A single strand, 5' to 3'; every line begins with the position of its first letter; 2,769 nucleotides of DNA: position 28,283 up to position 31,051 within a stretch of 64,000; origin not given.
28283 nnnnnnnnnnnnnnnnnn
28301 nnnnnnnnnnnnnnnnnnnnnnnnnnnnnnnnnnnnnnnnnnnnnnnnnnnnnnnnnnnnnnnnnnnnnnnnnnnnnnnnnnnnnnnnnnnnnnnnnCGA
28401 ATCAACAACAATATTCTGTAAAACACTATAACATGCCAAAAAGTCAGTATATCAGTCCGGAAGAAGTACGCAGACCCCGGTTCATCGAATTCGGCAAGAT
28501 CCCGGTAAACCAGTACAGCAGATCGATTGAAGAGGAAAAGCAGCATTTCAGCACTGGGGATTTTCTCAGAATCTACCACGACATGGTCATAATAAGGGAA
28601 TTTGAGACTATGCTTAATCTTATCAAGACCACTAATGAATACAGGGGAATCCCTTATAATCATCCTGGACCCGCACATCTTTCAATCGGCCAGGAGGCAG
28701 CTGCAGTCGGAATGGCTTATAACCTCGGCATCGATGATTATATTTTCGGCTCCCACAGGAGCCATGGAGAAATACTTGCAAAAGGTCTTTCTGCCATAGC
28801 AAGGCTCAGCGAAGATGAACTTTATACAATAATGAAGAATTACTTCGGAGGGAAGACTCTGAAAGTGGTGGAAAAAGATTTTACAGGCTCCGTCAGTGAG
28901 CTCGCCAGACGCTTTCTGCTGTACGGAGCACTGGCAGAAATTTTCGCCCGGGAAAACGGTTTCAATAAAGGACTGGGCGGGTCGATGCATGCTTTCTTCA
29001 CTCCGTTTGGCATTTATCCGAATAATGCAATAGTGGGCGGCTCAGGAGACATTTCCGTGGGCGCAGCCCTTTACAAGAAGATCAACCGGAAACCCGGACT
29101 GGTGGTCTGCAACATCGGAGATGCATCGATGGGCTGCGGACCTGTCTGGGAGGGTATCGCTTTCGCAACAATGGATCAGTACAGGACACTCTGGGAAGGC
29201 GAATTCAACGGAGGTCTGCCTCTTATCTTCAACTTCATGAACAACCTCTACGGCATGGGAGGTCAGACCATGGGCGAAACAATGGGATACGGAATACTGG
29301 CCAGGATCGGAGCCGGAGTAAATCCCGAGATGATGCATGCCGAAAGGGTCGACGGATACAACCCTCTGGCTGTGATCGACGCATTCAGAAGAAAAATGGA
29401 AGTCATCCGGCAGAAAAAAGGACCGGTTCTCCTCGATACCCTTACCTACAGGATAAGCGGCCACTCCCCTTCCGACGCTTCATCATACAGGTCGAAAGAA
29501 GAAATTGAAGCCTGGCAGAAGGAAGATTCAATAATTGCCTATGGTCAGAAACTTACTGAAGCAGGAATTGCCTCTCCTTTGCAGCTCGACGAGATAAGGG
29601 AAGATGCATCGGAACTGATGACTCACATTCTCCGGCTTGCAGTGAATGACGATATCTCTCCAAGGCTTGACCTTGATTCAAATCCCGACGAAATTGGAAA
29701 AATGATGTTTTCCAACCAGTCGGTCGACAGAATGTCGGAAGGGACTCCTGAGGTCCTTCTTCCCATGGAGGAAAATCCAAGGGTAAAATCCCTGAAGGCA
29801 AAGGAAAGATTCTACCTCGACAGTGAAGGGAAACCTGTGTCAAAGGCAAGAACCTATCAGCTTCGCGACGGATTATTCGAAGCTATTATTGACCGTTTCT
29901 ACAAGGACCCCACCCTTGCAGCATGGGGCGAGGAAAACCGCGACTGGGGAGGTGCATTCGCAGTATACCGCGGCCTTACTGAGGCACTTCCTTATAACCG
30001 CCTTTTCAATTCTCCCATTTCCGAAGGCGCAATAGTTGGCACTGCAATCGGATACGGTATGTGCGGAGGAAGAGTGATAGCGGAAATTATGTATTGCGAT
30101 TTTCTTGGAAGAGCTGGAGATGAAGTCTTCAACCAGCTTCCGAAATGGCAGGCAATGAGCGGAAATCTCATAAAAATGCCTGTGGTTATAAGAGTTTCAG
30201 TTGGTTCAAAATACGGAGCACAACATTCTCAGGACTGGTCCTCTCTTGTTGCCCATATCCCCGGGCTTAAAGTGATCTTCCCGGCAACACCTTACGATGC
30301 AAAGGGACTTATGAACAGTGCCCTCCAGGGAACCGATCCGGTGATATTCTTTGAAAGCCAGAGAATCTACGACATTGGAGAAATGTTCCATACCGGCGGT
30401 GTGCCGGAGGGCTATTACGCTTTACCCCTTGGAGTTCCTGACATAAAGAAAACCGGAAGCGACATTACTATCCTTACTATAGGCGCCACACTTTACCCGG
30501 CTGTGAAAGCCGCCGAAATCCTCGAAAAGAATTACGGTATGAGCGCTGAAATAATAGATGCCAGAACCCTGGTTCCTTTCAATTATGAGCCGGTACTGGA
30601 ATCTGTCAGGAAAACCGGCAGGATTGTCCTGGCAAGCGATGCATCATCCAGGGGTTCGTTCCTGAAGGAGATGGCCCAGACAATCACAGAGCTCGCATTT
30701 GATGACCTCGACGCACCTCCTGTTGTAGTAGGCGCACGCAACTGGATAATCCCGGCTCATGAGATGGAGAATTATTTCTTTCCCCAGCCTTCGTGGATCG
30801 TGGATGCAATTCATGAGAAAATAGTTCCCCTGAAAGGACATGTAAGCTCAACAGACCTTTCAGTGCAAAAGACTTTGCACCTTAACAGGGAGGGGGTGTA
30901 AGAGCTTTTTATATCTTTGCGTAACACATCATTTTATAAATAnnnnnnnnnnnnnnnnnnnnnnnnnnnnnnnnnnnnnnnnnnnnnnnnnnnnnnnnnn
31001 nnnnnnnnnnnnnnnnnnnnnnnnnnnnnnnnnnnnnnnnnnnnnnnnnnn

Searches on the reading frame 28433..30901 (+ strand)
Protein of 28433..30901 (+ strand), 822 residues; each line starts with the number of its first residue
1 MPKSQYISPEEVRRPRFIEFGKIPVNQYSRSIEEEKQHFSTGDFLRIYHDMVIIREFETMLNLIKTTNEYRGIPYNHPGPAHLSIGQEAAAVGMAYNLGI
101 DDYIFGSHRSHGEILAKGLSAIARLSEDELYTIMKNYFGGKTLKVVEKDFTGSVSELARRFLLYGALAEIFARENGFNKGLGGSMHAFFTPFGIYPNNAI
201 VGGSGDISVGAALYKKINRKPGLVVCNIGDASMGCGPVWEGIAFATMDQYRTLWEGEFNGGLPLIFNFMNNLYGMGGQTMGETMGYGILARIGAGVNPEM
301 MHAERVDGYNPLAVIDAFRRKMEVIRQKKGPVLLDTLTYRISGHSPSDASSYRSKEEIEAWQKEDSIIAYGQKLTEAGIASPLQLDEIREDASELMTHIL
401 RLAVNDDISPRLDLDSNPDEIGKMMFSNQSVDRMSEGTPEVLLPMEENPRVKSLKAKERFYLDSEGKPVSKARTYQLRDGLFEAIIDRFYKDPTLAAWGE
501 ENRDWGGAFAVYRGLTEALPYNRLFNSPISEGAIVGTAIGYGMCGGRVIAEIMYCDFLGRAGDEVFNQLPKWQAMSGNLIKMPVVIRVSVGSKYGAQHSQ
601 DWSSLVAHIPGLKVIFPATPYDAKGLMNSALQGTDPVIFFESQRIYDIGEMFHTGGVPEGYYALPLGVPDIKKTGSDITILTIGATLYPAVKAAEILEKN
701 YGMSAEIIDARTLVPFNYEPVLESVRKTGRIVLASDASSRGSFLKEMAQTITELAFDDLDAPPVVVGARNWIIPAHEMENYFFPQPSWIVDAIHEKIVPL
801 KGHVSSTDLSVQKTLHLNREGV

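Call 75: search_protein_families(library=pfam, proteins=[window:28433-30901:+], max_evalue=0.00001)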
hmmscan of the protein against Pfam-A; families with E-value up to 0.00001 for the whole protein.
window:28433-30901:+ (822 aa): 3 families
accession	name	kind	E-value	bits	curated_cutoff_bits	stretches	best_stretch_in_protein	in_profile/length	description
PF00676.26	E1_dh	-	1.9e-41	142.4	22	1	167-400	66-288/300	Dehydrogenase E1 component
PF02779.29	Transket_pyr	-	6.9e-26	91.4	27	1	477-646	5-172/174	Transketolase, pyrimidine binding domain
PF02780.25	Transketolase_C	-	1.5e-25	90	25.9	1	671-787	5-122/124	Transketolase, C-terminal domain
